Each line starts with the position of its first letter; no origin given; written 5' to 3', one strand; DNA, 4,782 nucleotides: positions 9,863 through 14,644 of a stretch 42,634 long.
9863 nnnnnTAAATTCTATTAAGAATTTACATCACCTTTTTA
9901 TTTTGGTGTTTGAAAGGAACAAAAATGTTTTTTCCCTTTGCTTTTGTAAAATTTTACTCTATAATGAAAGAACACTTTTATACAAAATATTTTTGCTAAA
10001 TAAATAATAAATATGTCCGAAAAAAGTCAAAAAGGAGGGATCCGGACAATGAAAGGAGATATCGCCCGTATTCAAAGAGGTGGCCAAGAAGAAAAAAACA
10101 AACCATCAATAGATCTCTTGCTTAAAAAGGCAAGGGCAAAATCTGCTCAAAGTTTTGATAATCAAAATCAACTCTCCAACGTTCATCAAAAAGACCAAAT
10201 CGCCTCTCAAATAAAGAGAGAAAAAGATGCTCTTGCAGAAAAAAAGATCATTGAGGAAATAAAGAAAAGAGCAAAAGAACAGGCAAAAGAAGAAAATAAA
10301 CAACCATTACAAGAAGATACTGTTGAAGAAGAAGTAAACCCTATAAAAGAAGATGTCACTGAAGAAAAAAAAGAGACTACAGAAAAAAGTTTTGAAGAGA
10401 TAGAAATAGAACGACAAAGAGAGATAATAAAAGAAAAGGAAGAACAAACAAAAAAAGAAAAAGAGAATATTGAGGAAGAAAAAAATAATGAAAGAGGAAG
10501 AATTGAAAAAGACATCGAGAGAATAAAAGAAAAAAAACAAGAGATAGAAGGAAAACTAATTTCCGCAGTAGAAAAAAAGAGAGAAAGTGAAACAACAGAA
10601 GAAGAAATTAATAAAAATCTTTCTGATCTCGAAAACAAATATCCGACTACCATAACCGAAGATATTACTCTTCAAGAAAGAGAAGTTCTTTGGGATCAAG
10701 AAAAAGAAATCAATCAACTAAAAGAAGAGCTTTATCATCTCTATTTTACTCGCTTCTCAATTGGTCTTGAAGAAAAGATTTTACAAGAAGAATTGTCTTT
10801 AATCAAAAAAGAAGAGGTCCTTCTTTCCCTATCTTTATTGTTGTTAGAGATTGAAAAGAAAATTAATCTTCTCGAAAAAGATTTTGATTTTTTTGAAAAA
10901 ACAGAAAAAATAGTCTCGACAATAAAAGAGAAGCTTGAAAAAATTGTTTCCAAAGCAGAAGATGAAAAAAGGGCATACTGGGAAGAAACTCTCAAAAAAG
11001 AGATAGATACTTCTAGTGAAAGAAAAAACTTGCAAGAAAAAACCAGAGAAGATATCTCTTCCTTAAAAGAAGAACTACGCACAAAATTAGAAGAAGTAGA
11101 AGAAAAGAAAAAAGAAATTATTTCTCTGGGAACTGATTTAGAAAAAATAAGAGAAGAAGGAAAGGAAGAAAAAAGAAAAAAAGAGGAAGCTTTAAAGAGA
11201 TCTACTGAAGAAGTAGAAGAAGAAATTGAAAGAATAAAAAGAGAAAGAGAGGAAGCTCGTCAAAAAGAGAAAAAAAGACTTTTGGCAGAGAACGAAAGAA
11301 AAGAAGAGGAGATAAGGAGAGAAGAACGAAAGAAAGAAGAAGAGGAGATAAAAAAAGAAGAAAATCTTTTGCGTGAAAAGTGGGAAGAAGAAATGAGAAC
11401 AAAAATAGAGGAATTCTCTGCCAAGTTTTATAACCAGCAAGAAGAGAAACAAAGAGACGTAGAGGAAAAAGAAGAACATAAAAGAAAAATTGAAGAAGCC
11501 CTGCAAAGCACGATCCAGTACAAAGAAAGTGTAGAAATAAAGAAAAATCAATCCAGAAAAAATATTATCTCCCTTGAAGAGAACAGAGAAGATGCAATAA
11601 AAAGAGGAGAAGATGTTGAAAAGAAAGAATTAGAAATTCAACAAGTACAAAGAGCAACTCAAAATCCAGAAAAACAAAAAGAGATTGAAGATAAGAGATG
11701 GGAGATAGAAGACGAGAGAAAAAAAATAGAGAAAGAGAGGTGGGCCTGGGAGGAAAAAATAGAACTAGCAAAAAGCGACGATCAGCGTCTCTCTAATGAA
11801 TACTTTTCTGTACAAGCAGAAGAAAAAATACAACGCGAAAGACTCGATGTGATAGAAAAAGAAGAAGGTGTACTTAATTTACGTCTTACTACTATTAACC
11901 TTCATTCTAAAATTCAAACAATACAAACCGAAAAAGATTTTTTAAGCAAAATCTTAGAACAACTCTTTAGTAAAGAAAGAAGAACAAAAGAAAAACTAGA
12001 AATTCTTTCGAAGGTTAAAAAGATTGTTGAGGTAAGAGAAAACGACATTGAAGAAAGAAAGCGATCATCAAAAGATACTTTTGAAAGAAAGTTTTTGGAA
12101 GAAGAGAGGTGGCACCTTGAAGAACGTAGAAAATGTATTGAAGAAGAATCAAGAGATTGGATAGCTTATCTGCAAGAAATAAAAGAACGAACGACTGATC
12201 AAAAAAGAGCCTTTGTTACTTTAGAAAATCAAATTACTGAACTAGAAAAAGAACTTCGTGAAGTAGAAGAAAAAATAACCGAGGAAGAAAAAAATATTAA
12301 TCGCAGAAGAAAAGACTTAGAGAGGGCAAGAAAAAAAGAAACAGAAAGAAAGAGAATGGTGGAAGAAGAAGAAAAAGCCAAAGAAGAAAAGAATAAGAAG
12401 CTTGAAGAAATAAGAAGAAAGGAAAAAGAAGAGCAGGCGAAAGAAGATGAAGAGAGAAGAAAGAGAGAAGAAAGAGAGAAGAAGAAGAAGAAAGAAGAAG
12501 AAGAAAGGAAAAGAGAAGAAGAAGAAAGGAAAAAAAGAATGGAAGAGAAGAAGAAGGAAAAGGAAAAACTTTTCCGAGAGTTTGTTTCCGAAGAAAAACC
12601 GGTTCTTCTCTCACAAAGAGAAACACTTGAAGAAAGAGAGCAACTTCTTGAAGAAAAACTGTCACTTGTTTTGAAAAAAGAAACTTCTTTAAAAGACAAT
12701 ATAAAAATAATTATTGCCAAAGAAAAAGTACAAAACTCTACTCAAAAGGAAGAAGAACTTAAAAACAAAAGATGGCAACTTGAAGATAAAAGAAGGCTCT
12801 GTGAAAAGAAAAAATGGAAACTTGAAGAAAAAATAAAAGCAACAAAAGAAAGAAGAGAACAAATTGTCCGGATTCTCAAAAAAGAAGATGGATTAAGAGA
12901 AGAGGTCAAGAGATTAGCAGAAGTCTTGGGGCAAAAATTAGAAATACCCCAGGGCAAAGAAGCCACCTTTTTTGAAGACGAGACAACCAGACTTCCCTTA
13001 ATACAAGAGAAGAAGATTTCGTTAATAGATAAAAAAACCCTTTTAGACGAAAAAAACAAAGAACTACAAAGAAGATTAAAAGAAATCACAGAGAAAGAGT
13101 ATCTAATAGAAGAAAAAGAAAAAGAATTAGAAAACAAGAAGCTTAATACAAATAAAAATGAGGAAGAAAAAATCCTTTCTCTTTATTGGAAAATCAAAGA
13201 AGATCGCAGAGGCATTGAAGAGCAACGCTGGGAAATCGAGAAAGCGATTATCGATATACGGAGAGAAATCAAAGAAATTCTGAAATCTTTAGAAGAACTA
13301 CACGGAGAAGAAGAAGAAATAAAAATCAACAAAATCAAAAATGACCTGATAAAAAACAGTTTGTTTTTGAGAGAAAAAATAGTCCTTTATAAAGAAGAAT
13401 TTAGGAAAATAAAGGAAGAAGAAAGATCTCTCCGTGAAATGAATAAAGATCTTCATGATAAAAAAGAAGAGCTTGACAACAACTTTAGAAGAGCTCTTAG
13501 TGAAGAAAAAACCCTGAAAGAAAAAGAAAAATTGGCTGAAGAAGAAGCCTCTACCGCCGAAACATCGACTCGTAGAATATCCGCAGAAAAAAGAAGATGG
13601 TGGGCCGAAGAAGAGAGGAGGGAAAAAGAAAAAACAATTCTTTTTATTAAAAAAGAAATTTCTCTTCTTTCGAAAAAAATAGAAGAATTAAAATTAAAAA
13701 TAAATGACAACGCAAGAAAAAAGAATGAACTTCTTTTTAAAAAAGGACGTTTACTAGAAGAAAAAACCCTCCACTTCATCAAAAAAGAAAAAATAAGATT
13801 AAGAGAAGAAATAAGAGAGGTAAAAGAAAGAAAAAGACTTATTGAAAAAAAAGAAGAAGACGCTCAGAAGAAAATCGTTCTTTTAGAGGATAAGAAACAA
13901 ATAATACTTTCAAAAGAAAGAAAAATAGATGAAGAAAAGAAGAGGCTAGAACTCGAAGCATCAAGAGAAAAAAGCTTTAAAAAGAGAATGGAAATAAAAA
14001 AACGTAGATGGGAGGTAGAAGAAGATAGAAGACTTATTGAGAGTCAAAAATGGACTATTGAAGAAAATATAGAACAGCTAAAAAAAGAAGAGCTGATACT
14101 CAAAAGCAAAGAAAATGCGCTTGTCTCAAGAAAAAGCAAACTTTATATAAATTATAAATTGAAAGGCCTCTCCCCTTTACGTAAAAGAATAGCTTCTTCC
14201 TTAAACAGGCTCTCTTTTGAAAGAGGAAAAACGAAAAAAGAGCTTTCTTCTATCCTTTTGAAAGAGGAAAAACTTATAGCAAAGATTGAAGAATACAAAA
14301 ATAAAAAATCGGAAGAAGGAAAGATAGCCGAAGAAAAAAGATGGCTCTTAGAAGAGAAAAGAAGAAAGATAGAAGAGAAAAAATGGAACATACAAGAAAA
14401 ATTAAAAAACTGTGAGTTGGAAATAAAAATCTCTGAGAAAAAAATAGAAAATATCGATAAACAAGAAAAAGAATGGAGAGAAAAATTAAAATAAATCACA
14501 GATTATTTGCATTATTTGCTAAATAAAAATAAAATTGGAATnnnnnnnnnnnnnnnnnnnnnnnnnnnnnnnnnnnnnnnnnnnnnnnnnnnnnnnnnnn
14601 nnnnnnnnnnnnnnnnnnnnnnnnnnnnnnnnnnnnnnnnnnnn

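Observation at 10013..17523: Two tandem giant E/K/R-rich coiled-coil paralogs punctuated by a strictly spaced W-x13-W motif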

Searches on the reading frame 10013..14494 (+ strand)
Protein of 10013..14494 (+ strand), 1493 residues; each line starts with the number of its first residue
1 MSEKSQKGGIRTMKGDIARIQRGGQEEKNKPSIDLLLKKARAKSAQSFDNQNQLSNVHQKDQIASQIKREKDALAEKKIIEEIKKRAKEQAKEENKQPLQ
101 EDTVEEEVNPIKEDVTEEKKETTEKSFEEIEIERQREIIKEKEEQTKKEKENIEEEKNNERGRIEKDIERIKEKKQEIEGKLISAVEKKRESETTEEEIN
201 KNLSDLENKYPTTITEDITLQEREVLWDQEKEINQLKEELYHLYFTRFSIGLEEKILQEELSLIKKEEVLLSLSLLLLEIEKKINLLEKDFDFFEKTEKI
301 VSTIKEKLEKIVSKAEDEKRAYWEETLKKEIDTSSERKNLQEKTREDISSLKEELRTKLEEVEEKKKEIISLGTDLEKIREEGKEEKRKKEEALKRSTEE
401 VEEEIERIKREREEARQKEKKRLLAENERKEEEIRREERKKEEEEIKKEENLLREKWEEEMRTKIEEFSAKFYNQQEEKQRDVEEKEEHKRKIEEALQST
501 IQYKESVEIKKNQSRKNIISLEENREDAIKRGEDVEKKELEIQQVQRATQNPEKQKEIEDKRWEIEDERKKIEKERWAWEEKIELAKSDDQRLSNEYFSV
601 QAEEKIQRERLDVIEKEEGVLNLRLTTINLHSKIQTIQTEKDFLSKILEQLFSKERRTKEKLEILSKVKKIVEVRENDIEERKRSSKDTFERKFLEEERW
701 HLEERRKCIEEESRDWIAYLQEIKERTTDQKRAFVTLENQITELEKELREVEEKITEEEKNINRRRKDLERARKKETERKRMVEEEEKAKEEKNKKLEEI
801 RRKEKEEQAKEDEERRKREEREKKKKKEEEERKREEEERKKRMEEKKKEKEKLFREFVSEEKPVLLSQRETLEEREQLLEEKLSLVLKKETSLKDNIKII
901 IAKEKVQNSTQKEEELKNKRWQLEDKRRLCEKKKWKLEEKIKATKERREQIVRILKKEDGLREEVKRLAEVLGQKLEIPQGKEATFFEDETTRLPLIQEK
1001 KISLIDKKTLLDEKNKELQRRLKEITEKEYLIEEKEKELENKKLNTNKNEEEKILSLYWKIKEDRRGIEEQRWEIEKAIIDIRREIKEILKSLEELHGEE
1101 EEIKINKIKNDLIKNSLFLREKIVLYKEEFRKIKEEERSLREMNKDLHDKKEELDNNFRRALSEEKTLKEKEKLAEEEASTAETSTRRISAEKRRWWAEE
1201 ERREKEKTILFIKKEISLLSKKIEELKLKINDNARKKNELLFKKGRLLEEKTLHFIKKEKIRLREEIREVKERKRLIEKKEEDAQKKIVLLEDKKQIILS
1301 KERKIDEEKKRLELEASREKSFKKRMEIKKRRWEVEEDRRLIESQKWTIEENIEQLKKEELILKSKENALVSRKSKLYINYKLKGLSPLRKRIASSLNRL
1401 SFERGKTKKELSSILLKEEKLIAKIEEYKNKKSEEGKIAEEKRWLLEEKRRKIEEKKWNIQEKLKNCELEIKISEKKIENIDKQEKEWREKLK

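Call 6: search_protein_families(library=pfam, proteins=[window:10013-14494:+], max_evalue=0.01)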
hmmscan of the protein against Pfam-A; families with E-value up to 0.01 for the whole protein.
window:10013-14494:+ (1493 aa): 0 families

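Call 7: search_protein_families(library=ncbifam, proteins=[window:10013-14494:+], max_evalue=0.01)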
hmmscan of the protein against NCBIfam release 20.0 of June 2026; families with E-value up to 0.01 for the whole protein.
window:10013-14494:+ (1493 aa): 0 families

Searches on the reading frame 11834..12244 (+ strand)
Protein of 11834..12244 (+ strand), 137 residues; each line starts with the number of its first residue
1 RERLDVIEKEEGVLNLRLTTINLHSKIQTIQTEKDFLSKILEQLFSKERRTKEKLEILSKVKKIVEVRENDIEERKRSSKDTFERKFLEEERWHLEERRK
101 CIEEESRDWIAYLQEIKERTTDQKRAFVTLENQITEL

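Call 11: find_homologous_proteins(query=A1, max_evalue=0.001)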
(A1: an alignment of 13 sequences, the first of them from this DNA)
Query A1 (13 sequences) (137 aa, profile of the alignment): 1 proteins with E <= 0.001 among 7999 candidates.
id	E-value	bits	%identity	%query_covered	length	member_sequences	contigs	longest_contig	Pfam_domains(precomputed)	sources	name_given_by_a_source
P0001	2.2e-12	65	36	50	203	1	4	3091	-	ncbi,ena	ncbi:MAG: hypothetical protein AAB965_02040 [Patescibacteria group bacterium]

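Call 23: search_solved_structures(query=A1, max_evalue=1)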
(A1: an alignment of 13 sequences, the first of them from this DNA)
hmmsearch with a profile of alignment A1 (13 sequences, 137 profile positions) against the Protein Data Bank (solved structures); distinct sequences matched with E-value up to 1: 24.
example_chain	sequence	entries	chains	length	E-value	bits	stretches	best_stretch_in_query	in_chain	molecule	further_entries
7zol_A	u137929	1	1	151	0.001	21.9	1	83-136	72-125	TPR-CHAT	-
2jee_A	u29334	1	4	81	0.0048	19.8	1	10-65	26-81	CELL DIVISION PROTEIN ZAPB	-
7zoq_A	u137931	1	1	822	0.0074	19.2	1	83-136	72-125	TPR-CHAT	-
2yo3_A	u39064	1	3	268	0.021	17.7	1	19-74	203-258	GENERAL CONTROL PROTEIN GCN4, PUTATIVE INNER MEMBRANE PROTEIN, GENERAL CONTROL PROTEIN GCN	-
5apq_A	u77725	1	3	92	0.024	17.5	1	45-98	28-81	GENERAL CONTROL PROTEIN GCN4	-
5xns_A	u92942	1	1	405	0.041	16.8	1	31-124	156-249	Chromosome partition protein Smc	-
3zmf_A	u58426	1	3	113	0.043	16.7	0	94-123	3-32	GENERAL CONTROL PROTEIN GCN4, PUTATIVE INNER MEMBRANE PROTEIN, GENERAL CONTROL PROTEIN GCN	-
2yny_A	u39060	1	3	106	0.047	16.6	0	44-73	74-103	GENERAL CONTROL PROTEIN GCN4, PUTATIVE INNER MEMBRANE PROTEIN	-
3q8t_A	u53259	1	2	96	0.054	16.4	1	21-119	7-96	Beclin-1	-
2wpr_A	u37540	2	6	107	0.086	15.7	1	14-74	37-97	TRIMERIC AUTOTRANSPORTER ADHESIN FRAGMENT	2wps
2wpq_A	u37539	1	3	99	0.089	15.7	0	18-111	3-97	TRIMERIC AUTOTRANSPORTER ADHESIN FRAGMENT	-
2xzr_A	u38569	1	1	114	0.1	15.5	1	11-74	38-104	IMMUNOGLOBULIN-BINDING PROTEIN EIBD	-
5hhe_D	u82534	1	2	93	0.12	15.3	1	21-118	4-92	Beclin-1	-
2yo2_A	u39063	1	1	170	0.26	14.1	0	50-125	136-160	GENERAL CONTROL PROTEIN GCN4, PUTATIVE INNER MEMBRANE PROTEIN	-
6njp_G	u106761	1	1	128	0.28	14.1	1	18-70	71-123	EscO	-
4whe_A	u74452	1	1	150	0.77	12.6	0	24-75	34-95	Phage shock protein A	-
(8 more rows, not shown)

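Call 27: search_protein_representatives(alignment_id=A1)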
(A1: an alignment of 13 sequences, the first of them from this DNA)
Query: 13 sequences, 137 profile positions. Proteins with E-value up to 0.001 (for the whole library): 439; up to 1e-10: 237; up to 1e-30: 3. The best 150 are listed.
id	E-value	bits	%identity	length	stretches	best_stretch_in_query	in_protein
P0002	2.6e-33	130.8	-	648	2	9-137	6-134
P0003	2.5e-31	124.4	-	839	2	9-137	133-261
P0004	6.2e-31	123.1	-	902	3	3-136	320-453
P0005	2.0e-30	121.4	-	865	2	4-134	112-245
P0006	3.1e-29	117.6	-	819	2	4-136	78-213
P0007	3.0e-28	114.4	-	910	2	3-137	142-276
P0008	6.0e-28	113.4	-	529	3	10-135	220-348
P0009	2.4e-27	111.5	-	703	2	10-134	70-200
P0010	4.4e-27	110.6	-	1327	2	11-136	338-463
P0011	7.6e-27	109.9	-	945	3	4-135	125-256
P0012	8.2e-27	109.7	-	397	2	5-136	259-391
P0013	1.1e-26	109.4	-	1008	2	3-137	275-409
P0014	2.6e-26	108.1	-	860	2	3-137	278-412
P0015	3.2e-26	107.8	-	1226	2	2-137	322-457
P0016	4.8e-26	107.3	-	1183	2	6-137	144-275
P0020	5.7e-25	103.8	-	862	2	2-135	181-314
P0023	1.9e-24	102.1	-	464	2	19-136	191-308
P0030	1.3e-23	99.4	-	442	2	7-137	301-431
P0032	2.7e-23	98.3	-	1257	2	10-136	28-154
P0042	1.8e-21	92.5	-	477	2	7-136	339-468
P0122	2.8e-15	72.4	-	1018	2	9-135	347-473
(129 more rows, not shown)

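Call 30: search_protein_families(library=pfam, proteins=[P0003, P0004, P0005, P0007, P0010, P0011, P0013, P0015, P0016, P0023], max_evalue=0.01)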
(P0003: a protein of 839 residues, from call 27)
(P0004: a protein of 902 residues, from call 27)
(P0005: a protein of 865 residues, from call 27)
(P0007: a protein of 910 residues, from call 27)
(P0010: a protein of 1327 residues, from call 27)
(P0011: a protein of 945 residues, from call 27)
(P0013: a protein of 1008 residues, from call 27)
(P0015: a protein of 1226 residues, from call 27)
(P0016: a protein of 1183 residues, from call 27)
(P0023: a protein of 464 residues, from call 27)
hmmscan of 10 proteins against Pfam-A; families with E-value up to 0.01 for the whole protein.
P0003 (839 aa): 0 families

P0004 (902 aa): 0 families

P0005 (865 aa): 1 family
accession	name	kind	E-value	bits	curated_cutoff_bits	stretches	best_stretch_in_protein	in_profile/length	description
PF01471.23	PG_binding_1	-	4.2e-05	24.1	23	1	790-855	2-56/57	Putative peptidoglycan binding domain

P0007 (910 aa): 0 families

P0010 (1327 aa): 3 families
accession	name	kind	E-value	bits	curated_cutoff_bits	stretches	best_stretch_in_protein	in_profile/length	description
PF01471.23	PG_binding_1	-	4.1e-15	56.1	23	2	1253-1320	1-57/57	Putative peptidoglycan binding domain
PF23416.1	DUF7107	-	1.5e-05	25.6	24.6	1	906-950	1-47/48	Domain of unknown function (DUF7107)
PF04706.18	Dickkopf_N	-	0.0012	19.5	25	0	904-924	30-50/51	Dickkopf N-terminal cysteine-rich region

P0011 (945 aa): 4 families
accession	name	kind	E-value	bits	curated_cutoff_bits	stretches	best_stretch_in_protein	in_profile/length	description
PF23416.1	DUF7107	-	6.8e-07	30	24.6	1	618-664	1-47/48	Domain of unknown function (DUF7107)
PF01471.23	PG_binding_1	-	5e-06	27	23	1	872-915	1-42/57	Putative peptidoglycan binding domain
PF04706.18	Dickkopf_N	-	0.00013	22.7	25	1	618-663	1-50/51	Dickkopf N-terminal cysteine-rich region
PF00299.24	Squash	-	0.0004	20.8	22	0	617-637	8-28/29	Squash family serine protease inhibitor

P0013 (1008 aa): 5 families
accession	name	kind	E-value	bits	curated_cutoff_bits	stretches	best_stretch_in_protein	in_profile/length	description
PF01471.23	PG_binding_1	-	1.1e-12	48.3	23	2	936-1002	2-57/57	Putative peptidoglycan binding domain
PF00299.24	Squash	-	8.5e-06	26.1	22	0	584-603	9-28/29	Squash family serine protease inhibitor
PF23416.1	DUF7107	-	1.3e-05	25.9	24.6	1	584-631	1-47/48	Domain of unknown function (DUF7107)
PF09374.15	PG_binding_3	-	0.00049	20.7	24.6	0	847-883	3-37/76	Predicted Peptidoglycan domain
PF04625.18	DEC-1_N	-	0.0058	16.2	29.2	0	412-453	106-148/403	DEC-1 protein, N-terminal region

P0015 (1226 aa): 1 family
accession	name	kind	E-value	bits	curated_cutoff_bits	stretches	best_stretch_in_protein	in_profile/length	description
PF00933.27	Glyco_hydro_3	-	2.4e-40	139.4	27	1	899-1206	3-315/316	Glycosyl hydrolase family 3 N terminal domain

P0016 (1183 aa): 1 family
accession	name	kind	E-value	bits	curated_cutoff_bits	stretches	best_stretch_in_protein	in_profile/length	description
PF00933.27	Glyco_hydro_3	-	4.2e-45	155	27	1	856-1163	3-316/316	Glycosyl hydrolase family 3 N terminal domain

P0023 (464 aa): 0 families

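Call 70: find_encoding_contigs(protein=P0012, flank=6000, max_places=1)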
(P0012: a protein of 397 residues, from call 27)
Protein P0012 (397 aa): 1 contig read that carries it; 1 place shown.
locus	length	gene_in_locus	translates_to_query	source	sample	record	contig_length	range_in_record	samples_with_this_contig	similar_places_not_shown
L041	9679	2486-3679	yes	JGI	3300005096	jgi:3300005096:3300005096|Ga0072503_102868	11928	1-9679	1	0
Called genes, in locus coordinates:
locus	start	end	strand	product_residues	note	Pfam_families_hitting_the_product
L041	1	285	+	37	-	?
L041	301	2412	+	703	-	PF01138:RNase_PH, PF07650:KH_2 (weak), PF00013:KH_1, PF00575:S1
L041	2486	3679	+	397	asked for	-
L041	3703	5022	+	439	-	-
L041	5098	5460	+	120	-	-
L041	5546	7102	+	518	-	PF05362:Lon_C (weak), PF13541:ChlI, PF00158:Sigma54_activat (faint), PF01078:Mg_chelatase, PF07728:AAA_5, PF00493:MCM (weak), PF13335:Mg_chelatase_C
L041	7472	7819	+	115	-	-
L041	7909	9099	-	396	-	PF23446:LysM1_NFP_LYK (faint), PF23473:LysM3_LYK4_5 (weak), PF01476:LysM, PF01551:Peptidase_M23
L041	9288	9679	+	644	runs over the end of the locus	PF00580:UvrD-helicase, PF13245:AAA_19, PF13604:AAA_30 (faint), PF01443:Viral_helicase1 (faint), PF13087:AAA_12 (faint), PF13538:UvrD_C_2 (faint), PF13361:UvrD_C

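Call 93: list_cluster_members(proteins=[P0003, P0004, P0010, P0015, P0020, P0023, P0030, P0042, P0122, P0032])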
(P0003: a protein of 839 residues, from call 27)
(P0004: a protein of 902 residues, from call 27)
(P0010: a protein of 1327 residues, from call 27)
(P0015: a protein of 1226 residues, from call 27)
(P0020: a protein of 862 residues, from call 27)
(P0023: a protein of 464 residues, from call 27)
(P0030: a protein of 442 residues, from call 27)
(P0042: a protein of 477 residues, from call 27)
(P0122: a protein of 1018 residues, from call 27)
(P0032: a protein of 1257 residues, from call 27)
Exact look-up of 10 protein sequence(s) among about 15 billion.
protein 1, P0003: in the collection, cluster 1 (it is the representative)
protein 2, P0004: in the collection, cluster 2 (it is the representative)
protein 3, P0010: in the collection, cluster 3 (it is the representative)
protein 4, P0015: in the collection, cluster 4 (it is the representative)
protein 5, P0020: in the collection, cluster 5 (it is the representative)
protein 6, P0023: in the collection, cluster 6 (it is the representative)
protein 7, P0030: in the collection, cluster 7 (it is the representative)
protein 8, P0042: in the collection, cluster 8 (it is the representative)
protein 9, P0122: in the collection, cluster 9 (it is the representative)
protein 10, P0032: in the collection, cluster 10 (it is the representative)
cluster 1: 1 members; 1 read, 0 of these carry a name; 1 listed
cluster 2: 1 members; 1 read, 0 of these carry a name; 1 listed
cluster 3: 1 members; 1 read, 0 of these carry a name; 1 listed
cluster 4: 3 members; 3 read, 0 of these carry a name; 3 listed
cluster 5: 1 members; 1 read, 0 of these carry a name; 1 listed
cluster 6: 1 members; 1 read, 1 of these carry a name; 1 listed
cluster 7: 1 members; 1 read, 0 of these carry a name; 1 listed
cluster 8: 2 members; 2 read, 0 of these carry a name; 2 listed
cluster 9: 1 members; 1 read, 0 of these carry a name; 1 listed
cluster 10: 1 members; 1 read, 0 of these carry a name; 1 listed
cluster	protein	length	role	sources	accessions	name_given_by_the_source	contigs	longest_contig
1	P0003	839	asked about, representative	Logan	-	-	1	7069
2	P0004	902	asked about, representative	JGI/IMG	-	-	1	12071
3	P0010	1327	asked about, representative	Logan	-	-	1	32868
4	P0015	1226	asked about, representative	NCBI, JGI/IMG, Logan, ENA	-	-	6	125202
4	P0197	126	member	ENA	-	-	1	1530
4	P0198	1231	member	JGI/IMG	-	-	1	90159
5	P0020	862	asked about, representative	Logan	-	-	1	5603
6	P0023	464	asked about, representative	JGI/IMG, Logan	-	hypothetical protein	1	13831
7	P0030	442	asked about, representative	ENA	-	-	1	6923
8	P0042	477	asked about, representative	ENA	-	-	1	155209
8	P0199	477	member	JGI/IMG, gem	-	-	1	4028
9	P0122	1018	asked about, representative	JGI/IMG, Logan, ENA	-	-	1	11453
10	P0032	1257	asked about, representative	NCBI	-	-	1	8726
